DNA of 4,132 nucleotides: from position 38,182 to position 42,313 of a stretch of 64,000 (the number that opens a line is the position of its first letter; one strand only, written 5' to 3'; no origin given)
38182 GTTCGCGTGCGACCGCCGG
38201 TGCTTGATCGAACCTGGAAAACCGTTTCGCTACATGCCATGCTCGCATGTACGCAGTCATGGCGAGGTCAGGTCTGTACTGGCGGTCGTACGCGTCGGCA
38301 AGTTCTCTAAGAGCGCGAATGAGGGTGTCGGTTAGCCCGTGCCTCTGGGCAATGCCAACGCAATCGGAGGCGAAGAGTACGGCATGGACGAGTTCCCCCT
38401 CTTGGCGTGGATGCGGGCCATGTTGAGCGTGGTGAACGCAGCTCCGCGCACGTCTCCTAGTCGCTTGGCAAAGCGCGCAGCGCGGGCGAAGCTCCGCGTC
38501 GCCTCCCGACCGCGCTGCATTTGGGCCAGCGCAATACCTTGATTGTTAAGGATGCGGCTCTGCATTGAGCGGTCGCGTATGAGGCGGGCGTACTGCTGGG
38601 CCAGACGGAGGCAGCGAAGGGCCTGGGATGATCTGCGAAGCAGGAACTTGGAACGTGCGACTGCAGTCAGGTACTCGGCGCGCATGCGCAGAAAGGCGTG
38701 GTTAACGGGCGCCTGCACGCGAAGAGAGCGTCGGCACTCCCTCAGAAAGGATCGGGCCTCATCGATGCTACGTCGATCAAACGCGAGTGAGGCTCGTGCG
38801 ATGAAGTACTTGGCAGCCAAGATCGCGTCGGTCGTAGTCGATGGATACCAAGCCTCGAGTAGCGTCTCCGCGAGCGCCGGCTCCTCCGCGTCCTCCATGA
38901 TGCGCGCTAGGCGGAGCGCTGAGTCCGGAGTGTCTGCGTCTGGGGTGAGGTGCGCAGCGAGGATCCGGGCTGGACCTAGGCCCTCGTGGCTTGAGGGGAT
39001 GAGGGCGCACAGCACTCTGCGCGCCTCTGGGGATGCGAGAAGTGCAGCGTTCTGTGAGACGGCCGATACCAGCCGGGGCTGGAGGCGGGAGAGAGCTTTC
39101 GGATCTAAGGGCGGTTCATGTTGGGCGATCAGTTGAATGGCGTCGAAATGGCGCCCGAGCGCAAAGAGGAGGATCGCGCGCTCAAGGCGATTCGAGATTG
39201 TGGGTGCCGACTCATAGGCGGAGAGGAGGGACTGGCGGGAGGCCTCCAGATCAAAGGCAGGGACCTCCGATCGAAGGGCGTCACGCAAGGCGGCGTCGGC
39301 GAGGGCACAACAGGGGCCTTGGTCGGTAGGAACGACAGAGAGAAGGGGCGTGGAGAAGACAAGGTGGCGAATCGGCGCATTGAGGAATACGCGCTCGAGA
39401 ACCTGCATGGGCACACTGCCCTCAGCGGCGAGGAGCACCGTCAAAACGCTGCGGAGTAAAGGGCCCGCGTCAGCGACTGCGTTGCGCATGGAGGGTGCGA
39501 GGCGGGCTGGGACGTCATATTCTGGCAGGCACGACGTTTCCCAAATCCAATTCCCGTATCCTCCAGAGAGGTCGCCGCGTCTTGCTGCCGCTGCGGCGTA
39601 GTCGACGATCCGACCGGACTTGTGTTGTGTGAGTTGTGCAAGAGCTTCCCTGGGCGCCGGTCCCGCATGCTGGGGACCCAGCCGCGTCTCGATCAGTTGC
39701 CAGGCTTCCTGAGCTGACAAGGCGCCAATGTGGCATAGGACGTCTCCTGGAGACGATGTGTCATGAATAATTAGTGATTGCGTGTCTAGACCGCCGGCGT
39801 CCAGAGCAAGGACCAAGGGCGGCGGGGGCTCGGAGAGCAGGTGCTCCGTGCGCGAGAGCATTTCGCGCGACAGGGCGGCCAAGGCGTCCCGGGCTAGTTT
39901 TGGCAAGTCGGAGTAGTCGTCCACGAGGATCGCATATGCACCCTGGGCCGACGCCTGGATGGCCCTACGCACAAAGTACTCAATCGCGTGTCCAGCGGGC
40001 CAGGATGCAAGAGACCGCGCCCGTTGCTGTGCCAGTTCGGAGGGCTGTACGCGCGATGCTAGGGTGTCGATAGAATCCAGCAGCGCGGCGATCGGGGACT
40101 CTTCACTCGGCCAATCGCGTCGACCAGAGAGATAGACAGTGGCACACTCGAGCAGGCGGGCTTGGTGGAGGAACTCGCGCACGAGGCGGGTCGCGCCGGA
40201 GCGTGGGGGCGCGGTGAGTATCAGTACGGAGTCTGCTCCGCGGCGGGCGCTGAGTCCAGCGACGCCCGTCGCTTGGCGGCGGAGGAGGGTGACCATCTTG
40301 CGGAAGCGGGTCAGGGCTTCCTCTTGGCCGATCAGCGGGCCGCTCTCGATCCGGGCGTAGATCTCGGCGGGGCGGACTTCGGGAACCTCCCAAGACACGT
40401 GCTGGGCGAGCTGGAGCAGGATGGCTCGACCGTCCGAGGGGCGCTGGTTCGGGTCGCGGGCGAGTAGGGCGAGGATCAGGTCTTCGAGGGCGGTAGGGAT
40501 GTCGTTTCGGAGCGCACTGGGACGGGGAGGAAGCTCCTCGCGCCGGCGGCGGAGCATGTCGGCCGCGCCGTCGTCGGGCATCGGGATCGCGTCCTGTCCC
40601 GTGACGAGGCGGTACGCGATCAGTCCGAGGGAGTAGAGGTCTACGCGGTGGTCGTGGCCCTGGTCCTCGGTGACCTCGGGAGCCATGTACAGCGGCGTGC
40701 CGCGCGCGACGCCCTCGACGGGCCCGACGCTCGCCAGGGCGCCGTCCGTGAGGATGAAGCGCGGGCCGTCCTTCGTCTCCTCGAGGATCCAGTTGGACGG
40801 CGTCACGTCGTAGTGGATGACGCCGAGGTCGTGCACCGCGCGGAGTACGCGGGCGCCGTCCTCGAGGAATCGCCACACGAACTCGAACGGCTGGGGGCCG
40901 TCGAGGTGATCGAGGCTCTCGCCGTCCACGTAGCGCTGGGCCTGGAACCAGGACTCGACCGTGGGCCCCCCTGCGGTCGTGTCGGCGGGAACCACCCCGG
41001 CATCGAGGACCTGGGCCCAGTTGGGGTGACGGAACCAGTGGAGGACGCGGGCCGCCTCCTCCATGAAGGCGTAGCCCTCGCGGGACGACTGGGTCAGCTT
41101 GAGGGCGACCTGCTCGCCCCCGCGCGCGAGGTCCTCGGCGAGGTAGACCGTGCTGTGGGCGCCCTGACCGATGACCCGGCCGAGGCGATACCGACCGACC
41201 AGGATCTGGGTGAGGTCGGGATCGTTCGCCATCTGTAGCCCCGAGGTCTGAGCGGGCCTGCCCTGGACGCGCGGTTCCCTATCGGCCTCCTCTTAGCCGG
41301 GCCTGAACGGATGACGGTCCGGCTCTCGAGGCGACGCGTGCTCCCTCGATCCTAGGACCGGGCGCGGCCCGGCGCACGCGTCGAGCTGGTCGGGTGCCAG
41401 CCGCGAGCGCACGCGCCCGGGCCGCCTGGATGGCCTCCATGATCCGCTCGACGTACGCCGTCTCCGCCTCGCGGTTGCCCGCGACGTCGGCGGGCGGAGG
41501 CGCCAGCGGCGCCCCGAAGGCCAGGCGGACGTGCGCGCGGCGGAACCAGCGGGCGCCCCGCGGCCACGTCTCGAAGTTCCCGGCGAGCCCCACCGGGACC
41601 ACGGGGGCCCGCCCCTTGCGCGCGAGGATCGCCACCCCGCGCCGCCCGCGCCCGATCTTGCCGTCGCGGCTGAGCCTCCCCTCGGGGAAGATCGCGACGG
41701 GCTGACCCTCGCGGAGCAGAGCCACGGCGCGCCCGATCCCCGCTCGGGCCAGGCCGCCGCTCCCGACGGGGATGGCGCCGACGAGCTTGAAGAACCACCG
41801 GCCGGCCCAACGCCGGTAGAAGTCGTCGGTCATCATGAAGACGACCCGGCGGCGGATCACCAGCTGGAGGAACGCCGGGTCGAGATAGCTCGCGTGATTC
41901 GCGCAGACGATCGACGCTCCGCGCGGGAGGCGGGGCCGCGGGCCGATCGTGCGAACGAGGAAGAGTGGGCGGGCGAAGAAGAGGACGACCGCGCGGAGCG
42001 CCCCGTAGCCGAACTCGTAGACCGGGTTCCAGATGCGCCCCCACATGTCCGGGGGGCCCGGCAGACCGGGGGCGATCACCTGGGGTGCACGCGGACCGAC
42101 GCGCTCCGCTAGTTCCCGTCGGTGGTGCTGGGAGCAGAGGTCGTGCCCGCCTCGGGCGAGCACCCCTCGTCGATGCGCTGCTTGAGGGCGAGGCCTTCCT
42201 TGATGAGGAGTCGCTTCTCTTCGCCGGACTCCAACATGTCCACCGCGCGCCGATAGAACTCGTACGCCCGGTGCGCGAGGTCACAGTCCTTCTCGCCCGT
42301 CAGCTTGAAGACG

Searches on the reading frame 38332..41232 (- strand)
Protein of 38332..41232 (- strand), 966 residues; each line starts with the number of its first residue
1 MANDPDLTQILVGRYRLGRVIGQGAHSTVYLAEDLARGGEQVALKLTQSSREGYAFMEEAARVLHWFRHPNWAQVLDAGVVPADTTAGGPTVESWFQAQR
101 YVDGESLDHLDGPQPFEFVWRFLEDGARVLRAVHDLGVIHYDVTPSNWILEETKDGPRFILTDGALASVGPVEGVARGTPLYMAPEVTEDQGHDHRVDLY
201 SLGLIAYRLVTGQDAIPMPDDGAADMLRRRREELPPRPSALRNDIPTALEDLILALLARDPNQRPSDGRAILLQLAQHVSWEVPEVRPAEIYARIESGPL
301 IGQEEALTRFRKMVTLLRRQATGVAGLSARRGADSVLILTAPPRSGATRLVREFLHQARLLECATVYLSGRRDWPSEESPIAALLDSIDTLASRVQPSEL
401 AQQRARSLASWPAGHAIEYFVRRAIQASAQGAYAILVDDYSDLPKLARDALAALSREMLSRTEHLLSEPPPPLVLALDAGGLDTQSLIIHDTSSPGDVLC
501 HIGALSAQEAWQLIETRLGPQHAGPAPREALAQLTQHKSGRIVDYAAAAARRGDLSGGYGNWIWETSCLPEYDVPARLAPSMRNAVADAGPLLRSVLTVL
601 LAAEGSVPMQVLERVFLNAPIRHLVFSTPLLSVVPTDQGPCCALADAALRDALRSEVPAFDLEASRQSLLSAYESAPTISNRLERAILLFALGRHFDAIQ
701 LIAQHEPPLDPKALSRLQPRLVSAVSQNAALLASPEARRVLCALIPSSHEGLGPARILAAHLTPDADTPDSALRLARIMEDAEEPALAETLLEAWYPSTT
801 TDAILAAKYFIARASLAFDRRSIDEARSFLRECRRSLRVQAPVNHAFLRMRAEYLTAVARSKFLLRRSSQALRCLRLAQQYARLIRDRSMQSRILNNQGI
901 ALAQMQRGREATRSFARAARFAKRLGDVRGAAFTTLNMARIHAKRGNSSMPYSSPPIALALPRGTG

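Call 4: search_protein_families(library=pfam, proteins=[window:38332-41232:-], max_evalue=0.01)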
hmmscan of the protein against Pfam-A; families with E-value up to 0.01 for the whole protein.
window:38332-41232:- (966 aa): 3 families
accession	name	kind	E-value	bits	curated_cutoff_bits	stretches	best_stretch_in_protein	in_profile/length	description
PF00069.31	Pkinase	-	3.8e-21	76.1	31.7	1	15-266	1-253/263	Protein kinase domain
PF07714.23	PK_Tyr_Ser-Thr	-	1.8e-08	34.5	23.1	1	17-266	3-250/258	Protein tyrosine and serine/threonine kinase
PF13424.12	TPR_12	-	0.0038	17.8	30.1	1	893-948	4-61/77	Tetratricopeptide repeat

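Call 9: find_encoding_contigs(protein=window:38332-41232:-, flank=10000, max_places=6)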
Protein window:38332-41232:- (966 aa): no gene with exactly this product is on record in the collection.

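Call 67: search_protein_families(library=ncbifam, proteins=[window:38332-41232:-], max_evalue=0.001)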
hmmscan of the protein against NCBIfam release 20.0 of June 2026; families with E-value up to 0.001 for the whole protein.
window:38332-41232:- (966 aa): 10 families
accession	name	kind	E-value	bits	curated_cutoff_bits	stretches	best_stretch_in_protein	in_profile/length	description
NF033483.0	PknB_PASTA_kin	equivalog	9.6e-28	97.5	450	1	9-282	3-272/563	Stk1 family PASTA domain-containing Ser/Thr kinase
NF047741.1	antiphage_MADS6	equivalog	7.2e-25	87.5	460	2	99-282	277-464/612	methylation-associated defense system protein kinase MAD6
NF038150.1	lanthi_synth_IV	equivalog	9.1e-20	70.6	650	1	9-270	185-449/851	class IV lanthionine synthetase LanL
NF033442.0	BREX_PglW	equivalog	1.7e-19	69.1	990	2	176-277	388-485/1391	BREX system serine/threonine kinase PglW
NF052427.1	StpK7MSMEG_1200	equivalog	6e-17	61.3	900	1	12-268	6-258/601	serine/threonine protein kinase StpK7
NF009651.0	PRK13184.1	equivalog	6e-10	37.7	839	1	173-279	188-291/932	serine/threonine-protein kinase PknD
NF053615.1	SerThrKinAfsKStmc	equivalog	8.2e-10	38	1300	1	17-278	18-267/809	protein serine/threonine kinase AfsK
TIGR03903.1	TOMM_kin_cyc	equivalog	1.8e-07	29.4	705.75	1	63-272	31-241/1267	TOMM system kinase/cyclase fusion protein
NF043056.1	T4SS_LegK1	equivalog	0.00019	20.1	550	1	132-205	204-279/516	Dot/Icm T4SS effector kinase LegK1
NF058632.1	SerThrKinPrkT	equivalog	0.00032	19.8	280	1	14-160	22-160/322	serine/threonine protein kinase PrkT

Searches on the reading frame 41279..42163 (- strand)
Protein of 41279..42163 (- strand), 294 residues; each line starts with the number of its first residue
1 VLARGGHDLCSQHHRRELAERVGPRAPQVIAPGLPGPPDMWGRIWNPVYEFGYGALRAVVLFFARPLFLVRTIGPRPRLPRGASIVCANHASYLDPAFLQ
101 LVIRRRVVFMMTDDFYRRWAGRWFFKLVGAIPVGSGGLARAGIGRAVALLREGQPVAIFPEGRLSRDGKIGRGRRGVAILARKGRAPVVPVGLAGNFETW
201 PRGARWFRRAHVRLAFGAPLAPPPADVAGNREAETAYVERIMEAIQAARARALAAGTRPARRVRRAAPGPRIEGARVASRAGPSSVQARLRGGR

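Call 15: search_protein_families(library=pfam, proteins=[window:41279-42163:-], max_evalue=0.001)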
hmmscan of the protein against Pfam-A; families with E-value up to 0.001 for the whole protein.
window:41279-42163:- (294 aa): 1 family
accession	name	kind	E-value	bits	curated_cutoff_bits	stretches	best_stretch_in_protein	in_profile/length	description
PF01553.26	Acyltransferase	-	5.5e-21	75.2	23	1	79-192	10-130/132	Acyltransferase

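Call 16: find_related_loci(query=window:41279-42163:-, collection=genome_contigs, flank=10000)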
Query window:41279-42163:- (294 aa) in genome_contigs; peptide patterns used: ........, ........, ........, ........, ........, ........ (x = any residue, [..] = any of these).
425 stretches matched a pattern; 30 encode a relative of the query (tblastn E <= 1e-3); 30 distinct loci.
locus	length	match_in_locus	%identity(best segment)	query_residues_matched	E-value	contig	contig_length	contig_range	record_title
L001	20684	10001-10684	61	27-254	1e-83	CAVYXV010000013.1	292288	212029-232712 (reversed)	MAG: uncultured Planctomycetota bacterium isolate MFD05684.bin.2.230 genome assembly, contig: contig_51187, whole genome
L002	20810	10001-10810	52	25-289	2e-77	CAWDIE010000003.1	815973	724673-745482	MAG: uncultured Planctomycetota bacterium isolate MFD03804.bin.2.101 genome assembly, contig: contig_18307, whole genome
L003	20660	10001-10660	49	35-260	1e-59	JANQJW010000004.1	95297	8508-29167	MAG: Planctomycetota bacterium isolate PL25a_bin.13 k99_3582787, whole genome shotgun sequence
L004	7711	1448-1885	39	57-205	6e-22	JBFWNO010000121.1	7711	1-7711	MAG: Planctomycetota bacterium isolate CA_2019_TPBF_114 NODE_37736_length_7711_cov_3.475343_TPBF, whole genome shotgun s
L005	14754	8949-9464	37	78-240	6e-21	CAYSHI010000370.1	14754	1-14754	MAG TPA_asm: uncultured Acidobacteriota bacterium isolate binchicken_co231_131 genome assembly, contig: k141_4214585, wh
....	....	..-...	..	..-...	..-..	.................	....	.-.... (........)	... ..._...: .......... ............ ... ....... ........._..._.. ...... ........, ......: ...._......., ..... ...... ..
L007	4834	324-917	26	50-233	4e-18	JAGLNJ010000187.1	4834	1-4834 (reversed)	MAG: Candidatus Omnitrophota bacterium isolate RS_6_36 ROV157_6.bin.36.fa_187, whole genome shotgun sequence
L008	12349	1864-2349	34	78-226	2e-16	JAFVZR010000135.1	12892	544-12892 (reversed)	MAG: Candidatus Methanomethylophilaceae archaeon isolate RGIG5541 Sheep_Colon.Co__c1968490, whole genome shotgun sequenc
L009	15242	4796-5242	32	59-207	3e-15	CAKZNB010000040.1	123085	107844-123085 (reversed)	MAG TPA_asm: uncultured Flavobacteriales bacterium isolate ERR2094167_bin.72_CONCOCT_v1.1_MAG genome assembly, contig: E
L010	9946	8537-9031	32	79-245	6e-14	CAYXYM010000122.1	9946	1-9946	MAG TPA_asm: uncultured Gammaproteobacteria bacterium isolate binchicken_co31_439 genome assembly, contig: k141_746144,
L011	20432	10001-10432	30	68-207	6e-14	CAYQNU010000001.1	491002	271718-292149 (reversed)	MAG TPA_asm: uncultured Flavobacteriales bacterium isolate SRP329715_co2_57 genome assembly, contig: NODE_12_length_4910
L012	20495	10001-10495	31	79-245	1e-13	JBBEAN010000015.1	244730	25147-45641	MAG: Gammaproteobacteria bacterium isolate LejiaE_64_212 Lejia_E_9_length_244730_cov_131, whole genome shotgun sequence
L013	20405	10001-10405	31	76-207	4e-13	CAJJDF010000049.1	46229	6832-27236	MAG: uncultured Flavobacteriales bacterium isolate FRAM18_bin198 genome assembly, contig: FRAM18_bin198-49, whole genome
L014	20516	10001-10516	27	78-246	8e-13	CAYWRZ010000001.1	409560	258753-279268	MAG TPA_asm: uncultured Weeksellaceae bacterium isolate SRP344714_co1_200 genome assembly, contig: NODE_32_length_409560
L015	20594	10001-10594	33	67-258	8e-13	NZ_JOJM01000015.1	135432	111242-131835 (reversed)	Streptomyces sp. NRRL B-1347 contig15.1, whole genome shotgun sequence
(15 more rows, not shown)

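Call 50: search_protein_families(library=pfam, proteins=[L003:10779-16277:+], max_evalue=0.01)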
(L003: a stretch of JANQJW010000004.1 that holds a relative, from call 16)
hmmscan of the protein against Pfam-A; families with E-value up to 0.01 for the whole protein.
L003:10779-16277:+ (1832 aa): 13 families
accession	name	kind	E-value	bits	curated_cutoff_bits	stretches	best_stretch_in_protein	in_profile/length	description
PF02518.31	HATPase_c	-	3e-26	92.5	26.4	1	1586-1691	2-109/111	Histidine kinase-, DNA gyrase B-, and HSP90-like ATPase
PF00072.30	Response_reg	-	6.4e-26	91.2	30.2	1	1715-1824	1-110/111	Response regulator receiver domain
PF00069.31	Pkinase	-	2.7e-19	70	31.7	1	15-253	1-253/263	Protein kinase domain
PF13185.12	GAF_2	-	3.3e-16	60.2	28.6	1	1304-1442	3-136/136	GAF domain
PF01590.32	GAF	-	1.4e-15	58.4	22.4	1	1305-1441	2-133/133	GAF domain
PF13492.12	GAF_3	-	9.9e-14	52.3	27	1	1305-1442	2-128/129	GAF domain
PF07714.23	PK_Tyr_Ser-Thr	-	2.1e-10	40.8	23.1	1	17-253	3-250/258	Protein tyrosine and serine/threonine kinase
PF13424.12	TPR_12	-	1.2e-07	32.3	30.1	1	885-954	4-75/77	Tetratricopeptide repeat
PF13191.12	AAA_16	-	3.6e-07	31.3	32.6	1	325-461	25-161/167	AAA ATPase domain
PF00512.31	HisKA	-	1.4e-05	25.5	26.9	1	1473-1535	2-64/66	His Kinase A (phospho-acceptor) domain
PF17667.7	Pkinase_fungal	-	0.0022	17.3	24.1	1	104-192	283-379/387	Fungal protein kinase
PF23198.2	PDE8A_N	-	0.0051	17.2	29.6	0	1715-1789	13-88/147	PDE8A-like, N-terminal domain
PF00004.35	AAA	-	0.0073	17.2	21.2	0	327-451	1-84/131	ATPase family associated with various cellular activities (AAA)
